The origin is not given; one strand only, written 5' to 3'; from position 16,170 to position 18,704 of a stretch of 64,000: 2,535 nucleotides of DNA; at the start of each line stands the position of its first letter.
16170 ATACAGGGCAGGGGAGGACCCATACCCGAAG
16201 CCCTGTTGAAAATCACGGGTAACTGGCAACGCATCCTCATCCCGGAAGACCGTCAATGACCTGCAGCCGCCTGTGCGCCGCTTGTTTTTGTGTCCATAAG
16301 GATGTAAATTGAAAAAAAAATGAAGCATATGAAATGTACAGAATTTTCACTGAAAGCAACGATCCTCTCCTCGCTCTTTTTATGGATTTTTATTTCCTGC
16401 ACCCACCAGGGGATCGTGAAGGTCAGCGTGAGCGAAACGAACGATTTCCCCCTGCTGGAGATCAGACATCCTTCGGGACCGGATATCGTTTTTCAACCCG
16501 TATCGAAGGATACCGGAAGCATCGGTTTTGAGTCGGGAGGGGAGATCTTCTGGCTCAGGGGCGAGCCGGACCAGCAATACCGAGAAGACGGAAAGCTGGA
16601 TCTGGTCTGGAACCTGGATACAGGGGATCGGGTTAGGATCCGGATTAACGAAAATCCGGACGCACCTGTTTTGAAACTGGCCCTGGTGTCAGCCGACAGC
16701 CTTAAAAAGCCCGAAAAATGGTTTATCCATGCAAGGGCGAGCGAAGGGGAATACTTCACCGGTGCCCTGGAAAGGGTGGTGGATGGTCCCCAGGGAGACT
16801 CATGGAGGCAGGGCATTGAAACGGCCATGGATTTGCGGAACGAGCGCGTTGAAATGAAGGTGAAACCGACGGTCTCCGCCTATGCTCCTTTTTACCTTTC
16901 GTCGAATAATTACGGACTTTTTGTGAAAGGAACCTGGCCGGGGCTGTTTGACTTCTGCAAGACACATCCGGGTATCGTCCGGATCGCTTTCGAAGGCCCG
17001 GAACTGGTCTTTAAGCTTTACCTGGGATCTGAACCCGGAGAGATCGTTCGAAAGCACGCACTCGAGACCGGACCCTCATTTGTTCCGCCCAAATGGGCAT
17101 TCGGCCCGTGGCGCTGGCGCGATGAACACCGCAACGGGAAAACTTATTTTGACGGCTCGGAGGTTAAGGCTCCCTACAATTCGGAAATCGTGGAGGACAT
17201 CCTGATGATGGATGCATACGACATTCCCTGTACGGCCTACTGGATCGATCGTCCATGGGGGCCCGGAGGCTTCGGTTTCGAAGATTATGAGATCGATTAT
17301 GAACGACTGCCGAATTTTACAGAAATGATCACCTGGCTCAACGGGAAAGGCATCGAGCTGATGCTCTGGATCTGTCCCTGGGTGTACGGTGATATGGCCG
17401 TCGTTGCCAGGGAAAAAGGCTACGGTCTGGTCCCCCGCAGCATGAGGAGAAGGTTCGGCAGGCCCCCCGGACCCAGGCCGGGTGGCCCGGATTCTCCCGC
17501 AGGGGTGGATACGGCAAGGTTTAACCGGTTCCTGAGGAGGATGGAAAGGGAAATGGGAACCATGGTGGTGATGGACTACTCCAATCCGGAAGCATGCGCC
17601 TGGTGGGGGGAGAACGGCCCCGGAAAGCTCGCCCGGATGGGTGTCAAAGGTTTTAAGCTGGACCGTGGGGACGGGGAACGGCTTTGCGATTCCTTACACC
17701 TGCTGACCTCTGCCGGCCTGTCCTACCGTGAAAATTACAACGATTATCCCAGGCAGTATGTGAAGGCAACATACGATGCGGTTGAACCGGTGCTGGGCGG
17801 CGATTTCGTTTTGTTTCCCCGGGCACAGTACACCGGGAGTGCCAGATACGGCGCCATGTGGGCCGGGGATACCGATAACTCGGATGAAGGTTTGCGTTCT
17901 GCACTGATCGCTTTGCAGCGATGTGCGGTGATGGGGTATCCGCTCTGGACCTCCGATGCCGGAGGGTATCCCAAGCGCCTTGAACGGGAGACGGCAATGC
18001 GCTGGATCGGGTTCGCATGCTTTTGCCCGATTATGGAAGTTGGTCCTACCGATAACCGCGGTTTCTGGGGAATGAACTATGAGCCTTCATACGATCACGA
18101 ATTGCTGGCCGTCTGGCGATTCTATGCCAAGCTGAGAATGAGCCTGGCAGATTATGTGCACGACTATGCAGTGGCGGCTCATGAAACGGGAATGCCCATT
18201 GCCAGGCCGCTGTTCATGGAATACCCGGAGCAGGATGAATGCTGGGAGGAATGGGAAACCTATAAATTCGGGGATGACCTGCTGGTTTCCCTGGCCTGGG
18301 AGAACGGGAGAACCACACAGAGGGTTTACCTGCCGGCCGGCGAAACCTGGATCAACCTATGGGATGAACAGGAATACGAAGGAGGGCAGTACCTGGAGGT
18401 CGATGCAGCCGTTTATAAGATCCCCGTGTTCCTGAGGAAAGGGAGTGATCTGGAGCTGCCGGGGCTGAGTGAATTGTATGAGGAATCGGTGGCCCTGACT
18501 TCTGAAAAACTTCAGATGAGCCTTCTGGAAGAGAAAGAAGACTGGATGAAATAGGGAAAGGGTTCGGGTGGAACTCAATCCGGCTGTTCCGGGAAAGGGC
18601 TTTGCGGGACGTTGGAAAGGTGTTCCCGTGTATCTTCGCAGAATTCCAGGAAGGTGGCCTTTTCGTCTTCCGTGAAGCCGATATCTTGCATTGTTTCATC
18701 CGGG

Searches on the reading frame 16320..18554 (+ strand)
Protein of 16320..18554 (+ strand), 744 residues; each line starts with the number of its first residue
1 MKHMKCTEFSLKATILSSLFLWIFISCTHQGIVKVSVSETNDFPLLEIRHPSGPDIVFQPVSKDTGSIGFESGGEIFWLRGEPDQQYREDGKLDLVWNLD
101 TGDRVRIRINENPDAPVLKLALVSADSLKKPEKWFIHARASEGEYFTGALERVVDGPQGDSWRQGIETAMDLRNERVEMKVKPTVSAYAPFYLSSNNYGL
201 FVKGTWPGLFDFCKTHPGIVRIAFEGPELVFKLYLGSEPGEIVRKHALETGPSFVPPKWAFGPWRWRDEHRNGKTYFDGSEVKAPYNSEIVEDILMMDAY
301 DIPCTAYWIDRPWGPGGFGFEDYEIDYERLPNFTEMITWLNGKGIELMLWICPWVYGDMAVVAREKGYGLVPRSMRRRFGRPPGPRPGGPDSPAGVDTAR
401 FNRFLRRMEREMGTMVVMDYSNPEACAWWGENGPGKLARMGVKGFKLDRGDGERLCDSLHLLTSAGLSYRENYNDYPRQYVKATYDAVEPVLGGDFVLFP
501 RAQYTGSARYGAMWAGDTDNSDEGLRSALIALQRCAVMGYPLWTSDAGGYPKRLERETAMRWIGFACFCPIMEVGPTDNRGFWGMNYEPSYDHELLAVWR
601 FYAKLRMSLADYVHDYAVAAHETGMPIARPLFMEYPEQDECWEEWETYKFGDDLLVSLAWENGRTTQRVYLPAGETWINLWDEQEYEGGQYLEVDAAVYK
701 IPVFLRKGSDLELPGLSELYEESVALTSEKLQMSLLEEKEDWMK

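Call 18: search_protein_families(library=ncbifam, proteins=[window:16320-18554:+], max_evalue=1e-10)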
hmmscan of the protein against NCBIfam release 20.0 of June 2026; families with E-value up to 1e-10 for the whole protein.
window:16320-18554:+ (744 aa): 3 families
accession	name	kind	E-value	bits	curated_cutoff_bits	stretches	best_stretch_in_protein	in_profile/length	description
NF007746.0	PRK10426.1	equivalog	3.8e-56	190.8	553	1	416-711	374-670/683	alpha-glucosidase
NF007940.0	PRK10658.1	equivalog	6.6e-53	180.2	606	2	414-712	382-669/771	alpha-xylosidase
NF040948.1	alpha_gluc_MalA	equivalog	1.5e-35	122.6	800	1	428-712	318-607/627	alpha-glucosidase MalA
